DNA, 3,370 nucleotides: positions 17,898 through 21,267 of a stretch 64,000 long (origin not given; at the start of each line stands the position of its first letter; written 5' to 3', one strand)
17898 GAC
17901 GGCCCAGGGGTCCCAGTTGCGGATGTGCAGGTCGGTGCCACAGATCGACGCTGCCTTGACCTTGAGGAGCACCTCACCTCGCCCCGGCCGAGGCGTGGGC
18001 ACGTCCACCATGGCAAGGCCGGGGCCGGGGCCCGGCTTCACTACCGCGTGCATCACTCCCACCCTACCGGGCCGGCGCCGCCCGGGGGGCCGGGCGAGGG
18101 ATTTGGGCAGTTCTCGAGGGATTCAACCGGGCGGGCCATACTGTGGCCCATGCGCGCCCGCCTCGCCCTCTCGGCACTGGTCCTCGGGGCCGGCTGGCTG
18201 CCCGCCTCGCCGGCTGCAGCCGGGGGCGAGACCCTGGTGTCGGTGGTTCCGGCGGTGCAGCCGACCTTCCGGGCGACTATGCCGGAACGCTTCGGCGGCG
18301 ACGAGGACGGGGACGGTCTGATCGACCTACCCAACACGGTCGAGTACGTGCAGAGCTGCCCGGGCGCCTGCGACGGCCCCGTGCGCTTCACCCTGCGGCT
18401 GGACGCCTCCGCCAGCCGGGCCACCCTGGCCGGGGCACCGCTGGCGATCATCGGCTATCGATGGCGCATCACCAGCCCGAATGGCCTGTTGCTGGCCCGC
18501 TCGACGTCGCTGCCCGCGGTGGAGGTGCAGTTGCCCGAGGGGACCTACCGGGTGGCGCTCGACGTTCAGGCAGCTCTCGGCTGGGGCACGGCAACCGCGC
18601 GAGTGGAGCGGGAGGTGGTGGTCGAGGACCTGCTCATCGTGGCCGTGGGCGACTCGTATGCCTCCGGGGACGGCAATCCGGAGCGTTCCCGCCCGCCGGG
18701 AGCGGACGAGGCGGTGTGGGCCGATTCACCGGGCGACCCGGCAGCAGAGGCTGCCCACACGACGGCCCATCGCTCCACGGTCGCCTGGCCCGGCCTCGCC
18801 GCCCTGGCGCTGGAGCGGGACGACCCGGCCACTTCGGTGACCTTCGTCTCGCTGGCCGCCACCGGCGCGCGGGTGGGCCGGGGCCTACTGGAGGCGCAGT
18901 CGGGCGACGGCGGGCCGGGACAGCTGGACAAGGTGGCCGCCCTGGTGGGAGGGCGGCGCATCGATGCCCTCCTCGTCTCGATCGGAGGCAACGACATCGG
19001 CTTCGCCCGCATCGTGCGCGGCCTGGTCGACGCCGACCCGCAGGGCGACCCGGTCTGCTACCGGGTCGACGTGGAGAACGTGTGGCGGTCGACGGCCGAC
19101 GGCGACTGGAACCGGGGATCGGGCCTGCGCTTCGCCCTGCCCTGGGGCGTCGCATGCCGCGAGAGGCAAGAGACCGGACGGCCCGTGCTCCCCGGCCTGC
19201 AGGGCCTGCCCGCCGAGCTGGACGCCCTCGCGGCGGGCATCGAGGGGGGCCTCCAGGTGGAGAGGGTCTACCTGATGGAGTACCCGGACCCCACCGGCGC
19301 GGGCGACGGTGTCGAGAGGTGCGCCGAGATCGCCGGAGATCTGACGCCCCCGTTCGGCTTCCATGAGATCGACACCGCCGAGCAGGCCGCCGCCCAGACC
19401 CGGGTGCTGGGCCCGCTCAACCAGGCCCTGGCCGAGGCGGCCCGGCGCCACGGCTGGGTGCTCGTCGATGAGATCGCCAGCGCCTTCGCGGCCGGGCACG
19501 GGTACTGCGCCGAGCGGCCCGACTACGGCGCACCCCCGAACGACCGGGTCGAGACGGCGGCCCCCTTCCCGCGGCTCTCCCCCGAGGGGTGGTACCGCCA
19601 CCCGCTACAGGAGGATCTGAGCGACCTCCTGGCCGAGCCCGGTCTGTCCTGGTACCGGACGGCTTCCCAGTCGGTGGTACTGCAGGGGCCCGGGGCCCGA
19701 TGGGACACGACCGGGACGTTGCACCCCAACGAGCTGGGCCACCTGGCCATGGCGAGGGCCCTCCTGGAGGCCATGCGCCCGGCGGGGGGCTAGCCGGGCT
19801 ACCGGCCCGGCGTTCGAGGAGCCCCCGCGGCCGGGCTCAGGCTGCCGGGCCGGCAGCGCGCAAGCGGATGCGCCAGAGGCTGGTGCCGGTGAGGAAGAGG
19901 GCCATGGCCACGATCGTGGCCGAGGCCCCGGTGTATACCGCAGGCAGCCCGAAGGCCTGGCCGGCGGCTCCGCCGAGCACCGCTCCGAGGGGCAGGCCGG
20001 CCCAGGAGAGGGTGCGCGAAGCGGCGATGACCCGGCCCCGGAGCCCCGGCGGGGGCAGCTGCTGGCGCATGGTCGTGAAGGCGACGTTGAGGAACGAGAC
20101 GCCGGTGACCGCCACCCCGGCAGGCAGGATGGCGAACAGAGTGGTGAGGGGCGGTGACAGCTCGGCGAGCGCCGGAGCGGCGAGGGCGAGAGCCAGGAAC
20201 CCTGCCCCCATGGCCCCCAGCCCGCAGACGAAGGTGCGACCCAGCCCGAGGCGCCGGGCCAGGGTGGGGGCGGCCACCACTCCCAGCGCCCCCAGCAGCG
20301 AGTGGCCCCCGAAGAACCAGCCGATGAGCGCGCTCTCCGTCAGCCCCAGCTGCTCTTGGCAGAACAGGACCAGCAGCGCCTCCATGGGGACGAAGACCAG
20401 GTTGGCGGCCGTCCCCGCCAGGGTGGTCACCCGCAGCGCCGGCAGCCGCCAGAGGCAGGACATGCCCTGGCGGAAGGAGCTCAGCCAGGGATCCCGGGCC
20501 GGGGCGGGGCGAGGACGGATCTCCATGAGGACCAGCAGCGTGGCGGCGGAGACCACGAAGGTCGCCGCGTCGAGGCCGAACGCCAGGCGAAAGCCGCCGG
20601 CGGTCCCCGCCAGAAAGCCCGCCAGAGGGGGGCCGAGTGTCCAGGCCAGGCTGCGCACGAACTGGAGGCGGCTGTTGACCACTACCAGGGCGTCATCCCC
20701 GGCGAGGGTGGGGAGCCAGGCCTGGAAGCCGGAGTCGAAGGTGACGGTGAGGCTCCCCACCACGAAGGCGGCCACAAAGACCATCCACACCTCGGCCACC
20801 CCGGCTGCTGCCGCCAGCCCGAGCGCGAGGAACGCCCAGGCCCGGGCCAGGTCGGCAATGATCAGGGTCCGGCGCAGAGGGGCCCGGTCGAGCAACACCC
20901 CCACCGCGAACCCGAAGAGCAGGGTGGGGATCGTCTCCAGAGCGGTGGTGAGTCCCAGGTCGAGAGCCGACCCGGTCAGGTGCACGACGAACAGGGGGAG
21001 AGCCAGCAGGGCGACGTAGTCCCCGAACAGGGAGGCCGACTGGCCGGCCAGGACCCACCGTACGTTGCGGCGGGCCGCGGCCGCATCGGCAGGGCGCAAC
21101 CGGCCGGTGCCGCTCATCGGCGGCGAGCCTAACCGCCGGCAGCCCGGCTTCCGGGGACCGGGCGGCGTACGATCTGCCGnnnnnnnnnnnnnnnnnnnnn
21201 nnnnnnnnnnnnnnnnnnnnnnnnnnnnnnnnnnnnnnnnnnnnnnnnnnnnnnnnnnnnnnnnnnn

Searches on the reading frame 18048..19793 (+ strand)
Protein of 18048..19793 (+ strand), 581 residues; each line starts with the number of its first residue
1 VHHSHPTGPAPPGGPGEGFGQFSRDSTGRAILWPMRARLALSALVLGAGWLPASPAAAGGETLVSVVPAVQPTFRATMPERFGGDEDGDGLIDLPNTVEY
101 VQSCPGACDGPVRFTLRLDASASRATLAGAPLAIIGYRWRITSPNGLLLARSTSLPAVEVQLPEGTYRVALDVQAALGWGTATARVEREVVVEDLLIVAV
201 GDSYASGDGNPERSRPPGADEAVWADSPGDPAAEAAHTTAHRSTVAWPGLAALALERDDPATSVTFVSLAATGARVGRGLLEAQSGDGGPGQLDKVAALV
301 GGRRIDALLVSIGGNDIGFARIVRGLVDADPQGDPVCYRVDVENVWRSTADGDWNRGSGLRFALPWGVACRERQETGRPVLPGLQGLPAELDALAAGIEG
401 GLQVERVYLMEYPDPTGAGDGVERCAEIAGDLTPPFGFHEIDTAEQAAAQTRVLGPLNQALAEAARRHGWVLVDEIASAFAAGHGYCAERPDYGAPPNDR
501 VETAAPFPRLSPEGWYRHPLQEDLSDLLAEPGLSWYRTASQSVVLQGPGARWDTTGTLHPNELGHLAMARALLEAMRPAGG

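Call 39: search_protein_families(library=pfam, proteins=[window:18048-19793:+], max_evalue=0.001)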
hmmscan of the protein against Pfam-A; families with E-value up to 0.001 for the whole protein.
window:18048-19793:+ (581 aa): 1 family
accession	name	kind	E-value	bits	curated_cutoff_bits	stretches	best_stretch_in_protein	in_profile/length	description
PF13472.12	Lipase_GDSL_2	-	2.8e-06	28.4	32.9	0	199-486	1-159/178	GDSL-like Lipase/Acylhydrolase family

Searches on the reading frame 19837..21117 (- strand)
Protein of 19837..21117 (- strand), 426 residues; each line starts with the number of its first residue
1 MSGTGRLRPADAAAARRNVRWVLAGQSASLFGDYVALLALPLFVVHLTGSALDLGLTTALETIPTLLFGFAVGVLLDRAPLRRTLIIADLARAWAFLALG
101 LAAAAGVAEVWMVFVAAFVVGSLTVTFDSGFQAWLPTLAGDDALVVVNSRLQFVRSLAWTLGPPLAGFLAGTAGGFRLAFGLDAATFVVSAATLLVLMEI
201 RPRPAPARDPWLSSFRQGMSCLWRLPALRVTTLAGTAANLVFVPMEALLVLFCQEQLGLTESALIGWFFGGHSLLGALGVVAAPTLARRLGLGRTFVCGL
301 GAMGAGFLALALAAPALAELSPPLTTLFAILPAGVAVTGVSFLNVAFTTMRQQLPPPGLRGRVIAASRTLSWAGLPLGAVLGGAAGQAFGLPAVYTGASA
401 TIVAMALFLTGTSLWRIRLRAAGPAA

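Call 39: search_protein_families(library=pfam, proteins=[window:19837-21117:-], max_evalue=0.001)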
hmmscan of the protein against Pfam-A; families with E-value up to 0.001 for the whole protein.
window:19837-21117:- (426 aa): 3 families
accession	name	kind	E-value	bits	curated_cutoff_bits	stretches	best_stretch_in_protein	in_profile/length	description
PF07690.21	MFS_1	-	1e-27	97.5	33.4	1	24-378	3-346/347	Major Facilitator Superfamily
PF05977.19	MFS_3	-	1.2e-08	34.4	27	1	19-410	12-391/524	Transmembrane secretion effector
PF13347.12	MFS_2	-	1e-05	24.8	27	1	160-346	152-337/427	MFS/sugar transport protein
